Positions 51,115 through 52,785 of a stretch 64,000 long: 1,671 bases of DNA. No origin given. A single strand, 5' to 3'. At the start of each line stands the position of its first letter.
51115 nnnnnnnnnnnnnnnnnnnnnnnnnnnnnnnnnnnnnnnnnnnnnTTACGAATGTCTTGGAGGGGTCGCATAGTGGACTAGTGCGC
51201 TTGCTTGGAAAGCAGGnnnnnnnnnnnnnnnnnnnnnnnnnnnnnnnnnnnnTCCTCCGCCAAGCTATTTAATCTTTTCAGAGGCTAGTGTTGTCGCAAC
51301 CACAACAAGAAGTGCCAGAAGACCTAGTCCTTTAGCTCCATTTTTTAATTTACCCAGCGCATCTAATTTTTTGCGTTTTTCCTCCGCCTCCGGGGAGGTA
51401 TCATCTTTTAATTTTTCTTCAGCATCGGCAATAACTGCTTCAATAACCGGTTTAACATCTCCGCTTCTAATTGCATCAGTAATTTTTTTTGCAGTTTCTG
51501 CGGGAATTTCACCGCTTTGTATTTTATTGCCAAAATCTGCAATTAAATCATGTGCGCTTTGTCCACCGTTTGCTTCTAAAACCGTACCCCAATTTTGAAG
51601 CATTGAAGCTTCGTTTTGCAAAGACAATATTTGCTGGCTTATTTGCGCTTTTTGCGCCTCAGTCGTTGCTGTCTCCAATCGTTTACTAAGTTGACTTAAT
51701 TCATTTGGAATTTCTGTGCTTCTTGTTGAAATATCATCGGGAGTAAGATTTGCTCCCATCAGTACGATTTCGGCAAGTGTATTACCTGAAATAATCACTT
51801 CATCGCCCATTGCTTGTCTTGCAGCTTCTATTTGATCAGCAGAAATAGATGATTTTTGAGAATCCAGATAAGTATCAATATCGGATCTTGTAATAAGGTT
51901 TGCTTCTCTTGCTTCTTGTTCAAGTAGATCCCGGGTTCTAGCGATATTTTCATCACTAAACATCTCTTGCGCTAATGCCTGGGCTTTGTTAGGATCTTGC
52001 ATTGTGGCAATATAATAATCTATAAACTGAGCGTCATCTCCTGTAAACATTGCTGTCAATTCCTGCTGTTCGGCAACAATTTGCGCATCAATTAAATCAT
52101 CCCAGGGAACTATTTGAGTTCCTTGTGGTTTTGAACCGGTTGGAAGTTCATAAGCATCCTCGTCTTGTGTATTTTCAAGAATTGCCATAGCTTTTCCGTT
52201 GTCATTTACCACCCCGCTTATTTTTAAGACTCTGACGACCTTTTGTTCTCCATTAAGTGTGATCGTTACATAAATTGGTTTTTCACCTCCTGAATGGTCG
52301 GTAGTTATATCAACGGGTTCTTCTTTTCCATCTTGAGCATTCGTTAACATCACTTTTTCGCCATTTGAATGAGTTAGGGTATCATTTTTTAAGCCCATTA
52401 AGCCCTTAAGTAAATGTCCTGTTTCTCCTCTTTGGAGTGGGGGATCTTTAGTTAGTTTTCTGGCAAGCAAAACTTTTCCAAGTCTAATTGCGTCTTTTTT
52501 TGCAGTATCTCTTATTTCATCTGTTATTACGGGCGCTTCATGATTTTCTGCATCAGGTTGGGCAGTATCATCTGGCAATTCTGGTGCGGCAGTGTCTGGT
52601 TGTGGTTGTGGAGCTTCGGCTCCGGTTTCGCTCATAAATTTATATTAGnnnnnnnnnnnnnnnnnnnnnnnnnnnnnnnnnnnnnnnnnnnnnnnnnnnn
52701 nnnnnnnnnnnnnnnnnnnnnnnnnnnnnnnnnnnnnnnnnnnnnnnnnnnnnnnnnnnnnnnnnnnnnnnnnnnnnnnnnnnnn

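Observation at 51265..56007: GC-richer island of large unknown proteins next to tRNA-Ser(GGA), including a 992-aa protein with a long glycine-zipper segment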

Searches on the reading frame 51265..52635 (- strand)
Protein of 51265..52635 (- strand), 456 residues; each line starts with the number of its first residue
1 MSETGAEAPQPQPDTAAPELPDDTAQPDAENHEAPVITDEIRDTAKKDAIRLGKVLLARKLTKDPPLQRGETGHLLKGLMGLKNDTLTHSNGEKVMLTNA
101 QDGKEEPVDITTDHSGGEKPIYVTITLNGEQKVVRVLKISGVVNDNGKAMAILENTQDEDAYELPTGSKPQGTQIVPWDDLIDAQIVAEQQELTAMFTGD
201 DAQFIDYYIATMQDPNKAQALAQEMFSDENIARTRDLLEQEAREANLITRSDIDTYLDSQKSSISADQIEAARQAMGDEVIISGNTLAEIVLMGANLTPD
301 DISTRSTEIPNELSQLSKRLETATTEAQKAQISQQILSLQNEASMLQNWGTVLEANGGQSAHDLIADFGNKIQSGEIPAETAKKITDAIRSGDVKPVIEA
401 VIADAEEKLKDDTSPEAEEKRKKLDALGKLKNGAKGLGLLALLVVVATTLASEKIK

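Call 5: search_protein_families(library=pfam, proteins=[window:51265-52635:-], max_evalue=0.1)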
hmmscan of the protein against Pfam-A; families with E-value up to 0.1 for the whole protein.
window:51265-52635:- (456 aa): 0 families

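Call 19: find_homologous_proteins(query=window:51265-52635:-)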
Query window:51265-52635:- (456 aa): 1 proteins with E <= 0.001 among 8000 candidates.
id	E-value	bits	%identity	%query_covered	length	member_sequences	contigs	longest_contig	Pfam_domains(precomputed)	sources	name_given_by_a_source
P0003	3.8e-286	967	100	100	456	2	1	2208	-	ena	-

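Call 25: search_protein_families(library=ncbifam, proteins=[window:51265-52635:-], max_evalue=1)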
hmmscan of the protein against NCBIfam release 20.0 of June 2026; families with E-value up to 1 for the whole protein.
window:51265-52635:- (456 aa): 0 families

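Call 26: search_protein_families(library=phrogs, proteins=[window:51265-52635:-], max_evalue=1)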
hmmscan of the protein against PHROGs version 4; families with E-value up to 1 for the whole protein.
window:51265-52635:- (456 aa): 0 families

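Call 27: search_protein_families(library=padloc, proteins=[window:51265-52635:-], max_evalue=1)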
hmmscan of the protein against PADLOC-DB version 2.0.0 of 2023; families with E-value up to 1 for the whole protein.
window:51265-52635:- (456 aa): 0 families
